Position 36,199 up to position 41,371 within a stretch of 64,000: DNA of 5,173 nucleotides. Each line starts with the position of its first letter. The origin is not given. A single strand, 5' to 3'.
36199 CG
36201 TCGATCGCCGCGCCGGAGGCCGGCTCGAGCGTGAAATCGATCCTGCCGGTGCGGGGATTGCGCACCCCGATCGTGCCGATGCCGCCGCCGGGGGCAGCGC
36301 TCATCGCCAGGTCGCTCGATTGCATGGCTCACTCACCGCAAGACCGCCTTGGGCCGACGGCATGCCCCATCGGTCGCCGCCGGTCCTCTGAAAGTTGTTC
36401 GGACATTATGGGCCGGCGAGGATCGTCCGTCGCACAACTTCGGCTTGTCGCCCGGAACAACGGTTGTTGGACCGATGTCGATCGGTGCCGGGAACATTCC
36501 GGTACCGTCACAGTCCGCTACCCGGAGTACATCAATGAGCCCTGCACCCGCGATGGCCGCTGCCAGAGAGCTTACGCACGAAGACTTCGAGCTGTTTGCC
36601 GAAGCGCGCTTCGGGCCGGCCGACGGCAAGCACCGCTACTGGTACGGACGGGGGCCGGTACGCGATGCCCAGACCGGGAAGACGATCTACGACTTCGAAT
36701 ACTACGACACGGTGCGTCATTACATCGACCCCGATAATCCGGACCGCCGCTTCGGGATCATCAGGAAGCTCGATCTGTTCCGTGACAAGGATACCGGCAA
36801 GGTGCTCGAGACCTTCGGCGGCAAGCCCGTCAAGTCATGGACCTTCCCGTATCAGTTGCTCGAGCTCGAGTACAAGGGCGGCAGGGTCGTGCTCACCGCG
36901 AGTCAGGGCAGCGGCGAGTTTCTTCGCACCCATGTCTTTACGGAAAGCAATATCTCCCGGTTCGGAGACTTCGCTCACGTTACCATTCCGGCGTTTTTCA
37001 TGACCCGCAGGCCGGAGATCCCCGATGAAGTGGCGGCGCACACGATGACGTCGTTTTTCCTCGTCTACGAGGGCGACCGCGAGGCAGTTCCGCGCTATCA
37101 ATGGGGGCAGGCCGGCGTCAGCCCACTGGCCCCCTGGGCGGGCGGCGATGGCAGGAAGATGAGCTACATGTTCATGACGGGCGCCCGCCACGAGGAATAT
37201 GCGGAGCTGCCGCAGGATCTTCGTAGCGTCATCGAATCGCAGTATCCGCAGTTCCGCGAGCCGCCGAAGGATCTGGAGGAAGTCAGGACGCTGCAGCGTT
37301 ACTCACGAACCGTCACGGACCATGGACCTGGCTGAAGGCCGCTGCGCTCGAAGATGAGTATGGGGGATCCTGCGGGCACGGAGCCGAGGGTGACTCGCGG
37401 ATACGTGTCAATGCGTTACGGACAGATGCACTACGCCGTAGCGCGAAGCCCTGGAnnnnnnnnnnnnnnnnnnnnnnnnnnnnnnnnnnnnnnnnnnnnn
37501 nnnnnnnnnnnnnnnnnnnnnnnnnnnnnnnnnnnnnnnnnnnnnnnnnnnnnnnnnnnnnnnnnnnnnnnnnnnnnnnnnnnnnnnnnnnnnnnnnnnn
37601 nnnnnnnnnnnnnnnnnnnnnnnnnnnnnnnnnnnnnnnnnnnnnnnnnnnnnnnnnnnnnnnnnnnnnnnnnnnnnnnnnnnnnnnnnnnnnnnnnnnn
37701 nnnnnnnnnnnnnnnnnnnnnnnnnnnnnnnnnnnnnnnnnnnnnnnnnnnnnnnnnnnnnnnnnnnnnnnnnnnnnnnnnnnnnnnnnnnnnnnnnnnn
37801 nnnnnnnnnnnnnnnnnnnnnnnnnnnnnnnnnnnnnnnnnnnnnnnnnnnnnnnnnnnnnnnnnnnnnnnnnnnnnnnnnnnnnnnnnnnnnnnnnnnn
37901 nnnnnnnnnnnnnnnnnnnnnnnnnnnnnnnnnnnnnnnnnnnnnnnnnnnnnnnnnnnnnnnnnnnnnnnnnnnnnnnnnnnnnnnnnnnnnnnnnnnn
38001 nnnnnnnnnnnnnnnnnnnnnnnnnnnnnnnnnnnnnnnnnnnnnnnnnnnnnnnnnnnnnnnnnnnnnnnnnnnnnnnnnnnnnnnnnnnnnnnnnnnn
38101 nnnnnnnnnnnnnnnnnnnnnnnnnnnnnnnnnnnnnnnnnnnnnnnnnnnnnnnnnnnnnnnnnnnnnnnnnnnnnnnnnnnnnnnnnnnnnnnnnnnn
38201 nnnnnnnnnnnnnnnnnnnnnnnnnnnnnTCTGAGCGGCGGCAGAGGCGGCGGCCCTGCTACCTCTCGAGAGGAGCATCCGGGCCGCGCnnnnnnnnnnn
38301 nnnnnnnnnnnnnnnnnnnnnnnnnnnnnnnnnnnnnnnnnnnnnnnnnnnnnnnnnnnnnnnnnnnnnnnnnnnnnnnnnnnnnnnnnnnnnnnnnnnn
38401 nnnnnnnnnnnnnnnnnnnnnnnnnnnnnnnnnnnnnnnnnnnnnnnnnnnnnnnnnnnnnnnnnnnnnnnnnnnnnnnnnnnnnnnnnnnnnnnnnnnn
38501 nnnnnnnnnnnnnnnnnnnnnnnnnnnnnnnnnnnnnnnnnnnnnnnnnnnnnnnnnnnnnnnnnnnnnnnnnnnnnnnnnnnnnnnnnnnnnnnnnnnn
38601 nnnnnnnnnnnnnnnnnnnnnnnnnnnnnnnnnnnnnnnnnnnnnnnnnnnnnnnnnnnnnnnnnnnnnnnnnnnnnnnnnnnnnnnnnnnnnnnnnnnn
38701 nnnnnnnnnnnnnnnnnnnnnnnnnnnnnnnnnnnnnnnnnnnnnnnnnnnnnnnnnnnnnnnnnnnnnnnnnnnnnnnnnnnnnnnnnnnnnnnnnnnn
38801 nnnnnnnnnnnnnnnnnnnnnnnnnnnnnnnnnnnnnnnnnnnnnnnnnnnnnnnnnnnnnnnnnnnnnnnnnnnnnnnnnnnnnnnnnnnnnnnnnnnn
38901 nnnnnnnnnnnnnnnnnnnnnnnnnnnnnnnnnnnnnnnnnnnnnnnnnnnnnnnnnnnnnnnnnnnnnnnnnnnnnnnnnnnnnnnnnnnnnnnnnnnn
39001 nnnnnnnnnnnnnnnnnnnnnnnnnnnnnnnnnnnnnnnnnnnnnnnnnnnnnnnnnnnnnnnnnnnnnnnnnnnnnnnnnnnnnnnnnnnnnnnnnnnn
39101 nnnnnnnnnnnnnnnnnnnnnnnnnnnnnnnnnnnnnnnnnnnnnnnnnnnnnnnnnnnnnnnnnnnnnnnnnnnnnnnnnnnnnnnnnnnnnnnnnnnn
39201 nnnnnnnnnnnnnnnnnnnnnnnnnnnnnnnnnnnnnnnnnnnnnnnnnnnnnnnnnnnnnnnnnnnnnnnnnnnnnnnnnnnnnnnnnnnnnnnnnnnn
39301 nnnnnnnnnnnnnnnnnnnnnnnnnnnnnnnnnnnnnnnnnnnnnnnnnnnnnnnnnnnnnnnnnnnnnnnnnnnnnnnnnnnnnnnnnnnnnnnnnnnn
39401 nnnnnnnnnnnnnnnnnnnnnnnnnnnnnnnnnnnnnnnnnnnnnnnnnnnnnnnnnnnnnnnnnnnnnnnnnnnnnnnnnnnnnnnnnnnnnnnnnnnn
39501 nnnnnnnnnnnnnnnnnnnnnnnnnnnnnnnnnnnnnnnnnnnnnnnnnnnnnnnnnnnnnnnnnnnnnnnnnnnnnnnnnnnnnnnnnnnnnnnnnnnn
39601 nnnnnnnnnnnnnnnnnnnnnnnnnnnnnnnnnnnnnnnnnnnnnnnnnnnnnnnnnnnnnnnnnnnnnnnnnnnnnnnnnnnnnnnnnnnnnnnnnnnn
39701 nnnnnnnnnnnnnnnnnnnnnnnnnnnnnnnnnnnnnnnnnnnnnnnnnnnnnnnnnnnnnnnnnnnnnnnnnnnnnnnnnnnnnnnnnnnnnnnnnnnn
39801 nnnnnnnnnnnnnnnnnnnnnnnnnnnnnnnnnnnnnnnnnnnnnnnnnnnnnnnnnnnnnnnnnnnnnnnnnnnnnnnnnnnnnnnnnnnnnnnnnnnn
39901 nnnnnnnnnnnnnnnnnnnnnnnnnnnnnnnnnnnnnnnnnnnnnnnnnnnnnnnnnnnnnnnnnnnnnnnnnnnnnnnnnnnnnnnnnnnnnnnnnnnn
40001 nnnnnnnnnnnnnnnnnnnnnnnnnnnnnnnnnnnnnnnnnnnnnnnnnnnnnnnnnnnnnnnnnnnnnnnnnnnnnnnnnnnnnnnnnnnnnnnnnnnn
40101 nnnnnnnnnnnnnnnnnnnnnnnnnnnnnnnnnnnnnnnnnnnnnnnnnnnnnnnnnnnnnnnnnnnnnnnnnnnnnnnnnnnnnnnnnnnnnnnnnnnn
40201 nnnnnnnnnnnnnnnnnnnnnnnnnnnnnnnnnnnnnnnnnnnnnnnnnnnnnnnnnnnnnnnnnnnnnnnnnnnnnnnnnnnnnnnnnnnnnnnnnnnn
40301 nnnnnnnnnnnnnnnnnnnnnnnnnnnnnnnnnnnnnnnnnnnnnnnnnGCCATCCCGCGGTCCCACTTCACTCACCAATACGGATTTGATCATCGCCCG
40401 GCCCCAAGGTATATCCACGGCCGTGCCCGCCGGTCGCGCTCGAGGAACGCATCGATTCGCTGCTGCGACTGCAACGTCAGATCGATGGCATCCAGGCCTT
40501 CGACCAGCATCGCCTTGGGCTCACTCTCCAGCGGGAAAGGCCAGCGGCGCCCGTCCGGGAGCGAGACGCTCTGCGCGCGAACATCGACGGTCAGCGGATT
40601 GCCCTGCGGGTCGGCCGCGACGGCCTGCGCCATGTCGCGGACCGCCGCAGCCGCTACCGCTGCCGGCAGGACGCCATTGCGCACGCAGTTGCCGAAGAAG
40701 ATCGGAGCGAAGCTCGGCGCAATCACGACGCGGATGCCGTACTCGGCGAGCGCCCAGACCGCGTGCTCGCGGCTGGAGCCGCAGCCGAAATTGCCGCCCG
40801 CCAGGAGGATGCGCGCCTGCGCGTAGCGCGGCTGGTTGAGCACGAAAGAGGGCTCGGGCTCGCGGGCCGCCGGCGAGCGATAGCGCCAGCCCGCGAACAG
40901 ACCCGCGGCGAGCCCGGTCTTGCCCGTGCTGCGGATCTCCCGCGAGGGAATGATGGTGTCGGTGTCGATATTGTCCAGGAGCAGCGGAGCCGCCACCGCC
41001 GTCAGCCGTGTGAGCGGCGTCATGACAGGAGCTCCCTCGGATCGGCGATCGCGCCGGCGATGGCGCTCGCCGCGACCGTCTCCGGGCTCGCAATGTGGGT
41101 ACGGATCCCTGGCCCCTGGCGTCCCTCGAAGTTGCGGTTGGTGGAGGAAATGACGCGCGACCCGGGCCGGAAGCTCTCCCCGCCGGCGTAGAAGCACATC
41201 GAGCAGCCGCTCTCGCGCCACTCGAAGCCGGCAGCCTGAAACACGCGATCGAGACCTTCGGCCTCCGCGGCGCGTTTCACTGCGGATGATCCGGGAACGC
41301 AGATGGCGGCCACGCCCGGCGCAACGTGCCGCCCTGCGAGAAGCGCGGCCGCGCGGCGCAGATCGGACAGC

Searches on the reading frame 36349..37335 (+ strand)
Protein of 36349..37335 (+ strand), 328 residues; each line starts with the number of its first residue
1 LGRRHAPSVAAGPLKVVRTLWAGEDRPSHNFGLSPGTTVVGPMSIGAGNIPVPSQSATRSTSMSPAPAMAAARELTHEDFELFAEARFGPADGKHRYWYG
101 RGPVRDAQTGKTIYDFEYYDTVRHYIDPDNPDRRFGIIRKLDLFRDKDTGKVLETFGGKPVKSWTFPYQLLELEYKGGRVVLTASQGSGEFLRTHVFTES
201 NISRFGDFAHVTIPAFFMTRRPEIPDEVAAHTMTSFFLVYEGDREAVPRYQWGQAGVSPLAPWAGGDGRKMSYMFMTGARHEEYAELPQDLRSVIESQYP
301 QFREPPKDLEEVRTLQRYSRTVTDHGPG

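Call 8: search_protein_families(library=pfam, proteins=[window:36349-37335:+])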
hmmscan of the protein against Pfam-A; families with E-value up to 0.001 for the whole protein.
window:36349-37335:+ (328 aa): 1 family
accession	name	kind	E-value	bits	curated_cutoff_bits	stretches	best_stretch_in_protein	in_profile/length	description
PF08894.16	DUF1838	-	0.0003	21.1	25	1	244-312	150-219/232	Protein of unknown function (DUF1838)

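Call 67: search_protein_families(library=pfam, proteins=[window:36475-37335:+], max_evalue=0.01)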
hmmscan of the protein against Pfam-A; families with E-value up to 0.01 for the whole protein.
window:36475-37335:+ (286 aa): 1 family
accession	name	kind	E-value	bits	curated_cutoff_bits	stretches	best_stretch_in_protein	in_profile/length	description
PF08894.16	DUF1838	-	0.00021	21.6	25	1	202-270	150-219/232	Protein of unknown function (DUF1838)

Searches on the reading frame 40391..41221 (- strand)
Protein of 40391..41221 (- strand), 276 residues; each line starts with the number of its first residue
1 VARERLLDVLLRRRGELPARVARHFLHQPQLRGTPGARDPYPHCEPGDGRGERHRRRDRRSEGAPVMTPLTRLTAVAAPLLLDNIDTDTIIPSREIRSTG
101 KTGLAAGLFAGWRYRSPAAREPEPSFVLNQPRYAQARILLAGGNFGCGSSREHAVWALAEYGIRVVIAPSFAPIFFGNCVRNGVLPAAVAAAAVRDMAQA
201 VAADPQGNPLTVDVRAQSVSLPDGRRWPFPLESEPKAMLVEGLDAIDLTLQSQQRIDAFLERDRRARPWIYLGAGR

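Call 9: search_protein_families(library=pfam, proteins=[window:40391-41221:-])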
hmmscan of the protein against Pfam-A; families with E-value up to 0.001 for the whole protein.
window:40391-41221:- (276 aa): 1 family
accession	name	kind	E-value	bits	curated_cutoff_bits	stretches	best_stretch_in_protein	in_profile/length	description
PF00694.25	Aconitase_C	-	7e-28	98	22.8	1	68-189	2-128/131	Aconitase C-terminal domain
